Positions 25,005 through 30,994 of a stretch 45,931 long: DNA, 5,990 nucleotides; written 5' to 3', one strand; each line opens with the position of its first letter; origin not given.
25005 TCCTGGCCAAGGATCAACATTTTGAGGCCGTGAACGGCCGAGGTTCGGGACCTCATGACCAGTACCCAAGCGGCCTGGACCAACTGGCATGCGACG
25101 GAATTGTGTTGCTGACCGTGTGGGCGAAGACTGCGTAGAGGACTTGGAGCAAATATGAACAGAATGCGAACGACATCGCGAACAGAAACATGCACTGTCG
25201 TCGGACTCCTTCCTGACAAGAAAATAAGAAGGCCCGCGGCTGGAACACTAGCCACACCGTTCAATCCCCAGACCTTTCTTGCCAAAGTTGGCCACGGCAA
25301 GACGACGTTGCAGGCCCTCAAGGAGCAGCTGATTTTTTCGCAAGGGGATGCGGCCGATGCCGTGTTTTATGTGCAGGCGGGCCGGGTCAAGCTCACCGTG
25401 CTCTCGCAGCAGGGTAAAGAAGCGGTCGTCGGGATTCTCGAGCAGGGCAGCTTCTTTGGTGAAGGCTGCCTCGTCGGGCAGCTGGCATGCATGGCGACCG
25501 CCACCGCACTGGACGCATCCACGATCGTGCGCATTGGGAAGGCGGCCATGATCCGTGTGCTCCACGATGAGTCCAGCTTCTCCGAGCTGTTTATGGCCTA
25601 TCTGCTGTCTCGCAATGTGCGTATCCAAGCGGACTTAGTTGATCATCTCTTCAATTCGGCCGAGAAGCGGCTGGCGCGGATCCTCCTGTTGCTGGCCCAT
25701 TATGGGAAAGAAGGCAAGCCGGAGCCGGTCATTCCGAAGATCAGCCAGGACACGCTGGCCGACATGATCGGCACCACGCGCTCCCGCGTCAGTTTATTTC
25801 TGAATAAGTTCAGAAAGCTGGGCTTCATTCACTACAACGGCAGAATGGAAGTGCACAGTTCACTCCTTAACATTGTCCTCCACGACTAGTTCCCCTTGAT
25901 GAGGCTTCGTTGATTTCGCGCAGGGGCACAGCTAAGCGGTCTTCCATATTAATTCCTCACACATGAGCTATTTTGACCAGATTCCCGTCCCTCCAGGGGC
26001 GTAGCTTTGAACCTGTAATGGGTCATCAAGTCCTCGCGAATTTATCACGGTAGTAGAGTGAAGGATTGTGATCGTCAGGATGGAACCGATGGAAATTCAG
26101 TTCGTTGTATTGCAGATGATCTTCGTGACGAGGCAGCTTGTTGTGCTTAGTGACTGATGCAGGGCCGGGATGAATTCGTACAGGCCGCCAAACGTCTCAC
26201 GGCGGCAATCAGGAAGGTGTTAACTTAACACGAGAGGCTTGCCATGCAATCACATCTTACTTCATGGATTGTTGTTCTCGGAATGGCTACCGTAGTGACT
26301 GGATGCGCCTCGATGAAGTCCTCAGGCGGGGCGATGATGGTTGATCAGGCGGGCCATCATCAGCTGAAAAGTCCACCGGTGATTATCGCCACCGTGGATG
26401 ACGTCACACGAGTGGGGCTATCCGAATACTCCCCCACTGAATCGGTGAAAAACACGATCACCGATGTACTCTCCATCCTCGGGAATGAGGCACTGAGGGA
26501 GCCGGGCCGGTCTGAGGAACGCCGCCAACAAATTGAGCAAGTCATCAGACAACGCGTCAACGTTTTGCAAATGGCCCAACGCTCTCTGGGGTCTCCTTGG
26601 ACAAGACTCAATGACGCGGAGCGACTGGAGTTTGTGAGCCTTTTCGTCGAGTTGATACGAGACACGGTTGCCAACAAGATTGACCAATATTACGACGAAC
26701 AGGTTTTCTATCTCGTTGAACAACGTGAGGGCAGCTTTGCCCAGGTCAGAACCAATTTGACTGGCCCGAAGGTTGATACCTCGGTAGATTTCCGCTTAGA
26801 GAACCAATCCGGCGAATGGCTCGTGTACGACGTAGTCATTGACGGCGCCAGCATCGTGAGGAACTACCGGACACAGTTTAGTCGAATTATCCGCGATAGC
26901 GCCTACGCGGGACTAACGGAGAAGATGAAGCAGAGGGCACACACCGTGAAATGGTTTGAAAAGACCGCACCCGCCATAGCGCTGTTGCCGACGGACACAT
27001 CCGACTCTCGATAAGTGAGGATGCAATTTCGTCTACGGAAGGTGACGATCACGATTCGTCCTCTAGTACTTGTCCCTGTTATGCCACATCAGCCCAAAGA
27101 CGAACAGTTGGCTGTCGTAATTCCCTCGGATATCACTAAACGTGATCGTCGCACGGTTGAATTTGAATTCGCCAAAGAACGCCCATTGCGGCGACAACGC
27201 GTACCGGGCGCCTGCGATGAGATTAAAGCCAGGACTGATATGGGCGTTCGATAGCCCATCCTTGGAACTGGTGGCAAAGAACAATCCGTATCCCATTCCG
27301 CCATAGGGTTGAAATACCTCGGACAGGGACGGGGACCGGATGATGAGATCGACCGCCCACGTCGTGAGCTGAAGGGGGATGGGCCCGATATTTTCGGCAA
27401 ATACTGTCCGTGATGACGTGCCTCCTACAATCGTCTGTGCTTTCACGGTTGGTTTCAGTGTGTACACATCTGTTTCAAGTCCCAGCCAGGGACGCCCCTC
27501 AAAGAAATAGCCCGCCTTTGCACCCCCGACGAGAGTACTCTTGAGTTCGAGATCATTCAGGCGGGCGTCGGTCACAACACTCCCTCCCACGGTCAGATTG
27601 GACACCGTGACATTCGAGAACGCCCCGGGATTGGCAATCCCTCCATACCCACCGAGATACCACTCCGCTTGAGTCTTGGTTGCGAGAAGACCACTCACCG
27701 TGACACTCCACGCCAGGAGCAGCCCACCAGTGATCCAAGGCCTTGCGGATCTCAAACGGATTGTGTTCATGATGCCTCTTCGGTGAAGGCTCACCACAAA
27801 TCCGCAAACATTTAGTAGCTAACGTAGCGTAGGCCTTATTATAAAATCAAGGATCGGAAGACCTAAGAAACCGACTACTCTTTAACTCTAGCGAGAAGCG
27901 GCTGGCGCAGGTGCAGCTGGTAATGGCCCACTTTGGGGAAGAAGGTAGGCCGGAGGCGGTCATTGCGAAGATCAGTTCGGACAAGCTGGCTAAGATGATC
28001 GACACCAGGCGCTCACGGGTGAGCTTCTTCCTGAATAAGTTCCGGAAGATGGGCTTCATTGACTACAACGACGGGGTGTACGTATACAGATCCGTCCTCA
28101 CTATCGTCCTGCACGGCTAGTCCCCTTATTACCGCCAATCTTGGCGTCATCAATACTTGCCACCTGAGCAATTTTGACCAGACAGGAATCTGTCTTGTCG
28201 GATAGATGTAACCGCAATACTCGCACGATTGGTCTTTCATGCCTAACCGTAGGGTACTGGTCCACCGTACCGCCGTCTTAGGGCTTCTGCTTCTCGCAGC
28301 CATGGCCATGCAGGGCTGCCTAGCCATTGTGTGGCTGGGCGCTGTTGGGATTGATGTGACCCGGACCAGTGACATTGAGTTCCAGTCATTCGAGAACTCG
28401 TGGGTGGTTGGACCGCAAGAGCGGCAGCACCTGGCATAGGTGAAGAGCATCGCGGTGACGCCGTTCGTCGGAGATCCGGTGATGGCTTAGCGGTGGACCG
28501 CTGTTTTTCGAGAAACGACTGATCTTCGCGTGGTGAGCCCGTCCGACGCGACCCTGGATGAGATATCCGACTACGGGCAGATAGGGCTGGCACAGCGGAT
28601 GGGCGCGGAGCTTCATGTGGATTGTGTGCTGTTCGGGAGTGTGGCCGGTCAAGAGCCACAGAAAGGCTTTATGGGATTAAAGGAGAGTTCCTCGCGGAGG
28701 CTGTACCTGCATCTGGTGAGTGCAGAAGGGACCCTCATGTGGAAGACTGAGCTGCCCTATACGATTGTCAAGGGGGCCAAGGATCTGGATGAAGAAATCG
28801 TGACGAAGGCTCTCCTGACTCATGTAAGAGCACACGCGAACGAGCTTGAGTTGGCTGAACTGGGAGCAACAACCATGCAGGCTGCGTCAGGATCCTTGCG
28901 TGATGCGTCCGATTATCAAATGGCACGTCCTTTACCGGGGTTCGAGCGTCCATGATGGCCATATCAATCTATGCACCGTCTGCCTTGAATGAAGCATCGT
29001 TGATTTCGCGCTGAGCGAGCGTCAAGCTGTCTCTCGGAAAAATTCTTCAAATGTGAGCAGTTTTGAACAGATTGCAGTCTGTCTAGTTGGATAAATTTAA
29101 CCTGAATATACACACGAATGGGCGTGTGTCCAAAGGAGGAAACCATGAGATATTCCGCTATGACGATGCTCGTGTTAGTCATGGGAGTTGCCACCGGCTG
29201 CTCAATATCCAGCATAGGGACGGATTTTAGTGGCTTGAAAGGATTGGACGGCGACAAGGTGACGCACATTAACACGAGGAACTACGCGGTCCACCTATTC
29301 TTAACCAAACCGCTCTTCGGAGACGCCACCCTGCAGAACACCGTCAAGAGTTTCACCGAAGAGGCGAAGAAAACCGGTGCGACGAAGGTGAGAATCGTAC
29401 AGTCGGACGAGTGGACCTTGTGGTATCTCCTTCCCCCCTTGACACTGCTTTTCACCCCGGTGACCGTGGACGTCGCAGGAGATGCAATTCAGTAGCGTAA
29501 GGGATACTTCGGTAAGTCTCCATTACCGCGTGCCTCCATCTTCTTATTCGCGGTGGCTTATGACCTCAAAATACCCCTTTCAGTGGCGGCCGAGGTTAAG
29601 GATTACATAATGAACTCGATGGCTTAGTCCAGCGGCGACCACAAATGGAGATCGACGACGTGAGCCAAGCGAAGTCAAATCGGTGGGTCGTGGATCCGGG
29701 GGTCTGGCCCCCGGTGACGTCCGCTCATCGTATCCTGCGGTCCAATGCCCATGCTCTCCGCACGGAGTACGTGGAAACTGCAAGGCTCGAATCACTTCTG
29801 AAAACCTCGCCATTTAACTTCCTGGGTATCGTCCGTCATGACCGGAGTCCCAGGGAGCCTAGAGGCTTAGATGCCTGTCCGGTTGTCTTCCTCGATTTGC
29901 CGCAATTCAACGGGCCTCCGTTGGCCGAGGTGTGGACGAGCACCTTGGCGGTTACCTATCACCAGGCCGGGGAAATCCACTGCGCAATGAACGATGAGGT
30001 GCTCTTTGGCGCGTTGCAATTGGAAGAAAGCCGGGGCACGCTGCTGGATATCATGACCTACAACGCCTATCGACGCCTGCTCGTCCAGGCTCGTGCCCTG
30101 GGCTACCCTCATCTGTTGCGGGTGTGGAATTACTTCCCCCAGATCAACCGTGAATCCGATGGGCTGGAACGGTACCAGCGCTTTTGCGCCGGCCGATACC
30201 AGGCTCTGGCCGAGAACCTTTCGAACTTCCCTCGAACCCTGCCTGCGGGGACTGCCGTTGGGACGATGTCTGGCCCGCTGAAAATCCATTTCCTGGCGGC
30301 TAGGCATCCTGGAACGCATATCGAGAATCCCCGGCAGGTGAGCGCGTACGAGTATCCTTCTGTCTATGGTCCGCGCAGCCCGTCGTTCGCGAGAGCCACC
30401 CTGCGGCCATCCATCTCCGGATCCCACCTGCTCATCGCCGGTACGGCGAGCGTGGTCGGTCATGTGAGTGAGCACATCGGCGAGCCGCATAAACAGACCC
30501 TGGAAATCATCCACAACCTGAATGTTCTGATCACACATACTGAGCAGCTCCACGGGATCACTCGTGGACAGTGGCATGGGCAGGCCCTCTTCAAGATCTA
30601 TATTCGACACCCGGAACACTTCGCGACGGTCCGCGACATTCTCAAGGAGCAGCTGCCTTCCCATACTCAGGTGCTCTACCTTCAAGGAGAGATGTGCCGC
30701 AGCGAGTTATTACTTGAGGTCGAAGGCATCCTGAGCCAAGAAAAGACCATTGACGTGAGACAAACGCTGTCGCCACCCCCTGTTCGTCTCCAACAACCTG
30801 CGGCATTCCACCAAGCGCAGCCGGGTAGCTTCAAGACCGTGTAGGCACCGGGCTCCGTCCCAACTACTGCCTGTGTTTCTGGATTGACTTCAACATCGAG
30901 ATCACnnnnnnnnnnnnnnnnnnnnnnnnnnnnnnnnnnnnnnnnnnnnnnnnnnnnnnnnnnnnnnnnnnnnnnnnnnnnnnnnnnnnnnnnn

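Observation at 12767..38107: Thirteen dispersed copies of a near-invariant 18-19 bp element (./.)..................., phased to a -10-like hexamer: candidate class-II Crp/Fnr-type stress promoter family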

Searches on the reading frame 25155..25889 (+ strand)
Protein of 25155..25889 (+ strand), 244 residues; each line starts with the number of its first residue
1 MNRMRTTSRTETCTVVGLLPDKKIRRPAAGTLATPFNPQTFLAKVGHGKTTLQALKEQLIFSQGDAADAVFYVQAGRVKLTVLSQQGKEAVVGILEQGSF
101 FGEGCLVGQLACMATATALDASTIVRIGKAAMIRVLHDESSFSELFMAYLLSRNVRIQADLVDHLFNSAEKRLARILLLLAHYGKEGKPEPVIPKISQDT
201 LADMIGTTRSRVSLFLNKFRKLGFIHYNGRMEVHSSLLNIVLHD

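Call 6: search_protein_families(library=pfam, proteins=[window:25155-25889:+], max_evalue=0.01)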
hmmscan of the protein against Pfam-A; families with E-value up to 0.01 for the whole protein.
window:25155-25889:+ (244 aa): 2 families
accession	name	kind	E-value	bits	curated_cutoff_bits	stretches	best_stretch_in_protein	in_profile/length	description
PF00027.35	cNMP_binding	-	3.4e-18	65.8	27.5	1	56-137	6-87/89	Cyclic nucleotide-binding domain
PF13545.12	HTH_Crp_2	-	8.6e-12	45.3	27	1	171-233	1-61/70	Crp-like helix-turn-helix domain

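Call 22: search_protein_families(library=ncbifam, proteins=[window:25155-25889:+], max_evalue=0.001)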
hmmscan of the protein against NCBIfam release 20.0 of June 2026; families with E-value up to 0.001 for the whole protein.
window:25155-25889:+ (244 aa): 11 families
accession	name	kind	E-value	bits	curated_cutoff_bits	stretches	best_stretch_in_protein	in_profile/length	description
NF008732.0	PRK11753.1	equivalog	7.9e-13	48.4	266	1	57-230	31-206/214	cAMP-activated global transcriptional regulator CRP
TIGR03697.1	NtcA_cyano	equivalog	3.5e-12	46.5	244.95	1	59-228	3-176/193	global nitrogen regulator NtcA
NF006901.0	PRK09392.1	equivalog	1.3e-09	37.8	211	1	58-223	39-201/236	transcriptional activator FtrB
NF008365.0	PRK11161.1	subfamily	4.6e-09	35.9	228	1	56-231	54-230/250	fumarate/nitrate reduction transcriptional regulator Fnr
NF052518.1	TransRegLdrP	equivalog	5.5e-09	36.3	300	1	57-227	7-171/195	transcriptional regulator LdrP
NF041163.2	encap_f2b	equivalog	3.4e-08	33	400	1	39-148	85-195/450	family 2B encapsulin nanocompartment shell protein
TIGR03896.1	cyc_nuc_ocin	subfamily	6.1e-08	32.4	161.05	1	56-183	15-149/317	bacteriocin-type transport-associated protein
NF007707.0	PRK10402.1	subfamily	2.6e-07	30.5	180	1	40-181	22-163/226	transcriptional regulator YeiL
NF050806.1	TransRegFixKCaul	equivalog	3.8e-07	29.6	300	1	52-225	26-194/215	transcriptional regulator FixK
NF053664.1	TransRegPtrACyano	equivalog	7.2e-06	25.4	300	1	68-229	28-184/196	Crp/Fnr family transcriptional regulator PtrA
NF058543.1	ActPatMycb56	equivalog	0.00051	19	460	1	50-135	20-104/317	acetyltransferase Pat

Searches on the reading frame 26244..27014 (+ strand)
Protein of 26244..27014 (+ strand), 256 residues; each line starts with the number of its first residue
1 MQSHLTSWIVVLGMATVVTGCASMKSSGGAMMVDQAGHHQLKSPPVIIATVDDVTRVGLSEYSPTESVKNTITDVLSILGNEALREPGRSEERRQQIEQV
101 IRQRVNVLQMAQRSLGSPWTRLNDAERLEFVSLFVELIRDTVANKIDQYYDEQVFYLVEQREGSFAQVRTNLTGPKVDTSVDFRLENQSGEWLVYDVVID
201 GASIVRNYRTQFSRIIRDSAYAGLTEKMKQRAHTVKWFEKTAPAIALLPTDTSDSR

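Call 6: search_protein_families(library=pfam, proteins=[window:26244-27014:+], max_evalue=0.01)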
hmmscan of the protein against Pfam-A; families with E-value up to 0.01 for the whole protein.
window:26244-27014:+ (256 aa): 1 family
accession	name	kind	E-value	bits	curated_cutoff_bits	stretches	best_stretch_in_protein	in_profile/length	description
PF05494.18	MlaC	-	1.6e-39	135.8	26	1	70-230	2-166/166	MlaC protein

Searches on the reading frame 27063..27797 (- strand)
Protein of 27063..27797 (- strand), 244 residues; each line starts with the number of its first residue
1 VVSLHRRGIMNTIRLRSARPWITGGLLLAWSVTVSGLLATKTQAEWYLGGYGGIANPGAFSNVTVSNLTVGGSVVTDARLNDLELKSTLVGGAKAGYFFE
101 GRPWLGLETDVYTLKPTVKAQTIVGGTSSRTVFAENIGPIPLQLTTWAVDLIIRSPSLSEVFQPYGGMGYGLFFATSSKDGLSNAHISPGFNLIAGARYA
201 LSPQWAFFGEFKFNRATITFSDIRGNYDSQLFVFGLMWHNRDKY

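Call 7: search_protein_families(library=pfam, proteins=[window:27063-27797:-], max_evalue=0.01)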
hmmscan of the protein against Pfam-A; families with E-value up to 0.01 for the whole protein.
window:27063-27797:- (244 aa): 1 family
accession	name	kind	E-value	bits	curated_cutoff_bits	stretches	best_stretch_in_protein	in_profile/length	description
PF13505.12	OMP_b-brl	-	4.4e-13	50.2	28.7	1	35-239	6-174/175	Outer membrane protein beta-barrel domain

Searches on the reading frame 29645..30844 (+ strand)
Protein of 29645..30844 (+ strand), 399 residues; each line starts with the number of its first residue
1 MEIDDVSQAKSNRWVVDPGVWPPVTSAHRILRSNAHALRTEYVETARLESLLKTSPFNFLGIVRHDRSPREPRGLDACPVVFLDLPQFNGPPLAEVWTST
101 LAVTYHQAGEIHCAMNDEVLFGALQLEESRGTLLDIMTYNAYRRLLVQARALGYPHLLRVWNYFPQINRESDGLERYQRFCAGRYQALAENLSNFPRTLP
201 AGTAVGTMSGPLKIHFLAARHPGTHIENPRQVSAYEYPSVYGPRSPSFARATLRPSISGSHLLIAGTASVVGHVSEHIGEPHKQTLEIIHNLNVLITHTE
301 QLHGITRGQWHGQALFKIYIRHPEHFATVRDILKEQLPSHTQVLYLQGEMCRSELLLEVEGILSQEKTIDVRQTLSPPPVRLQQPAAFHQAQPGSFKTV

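Call 18: search_protein_families(library=pfam, proteins=[window:29645-30844:+], max_evalue=0.001)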
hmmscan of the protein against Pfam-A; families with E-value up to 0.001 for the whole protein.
window:29645-30844:+ (399 aa): 1 family
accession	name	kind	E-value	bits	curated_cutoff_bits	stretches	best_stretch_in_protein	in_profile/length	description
PF21168.2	FkbO_Hyg5-like_N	-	2.2e-36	125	27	1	95-218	1-122/122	Chorismatase FkbO/Hyg5-like, N-terminal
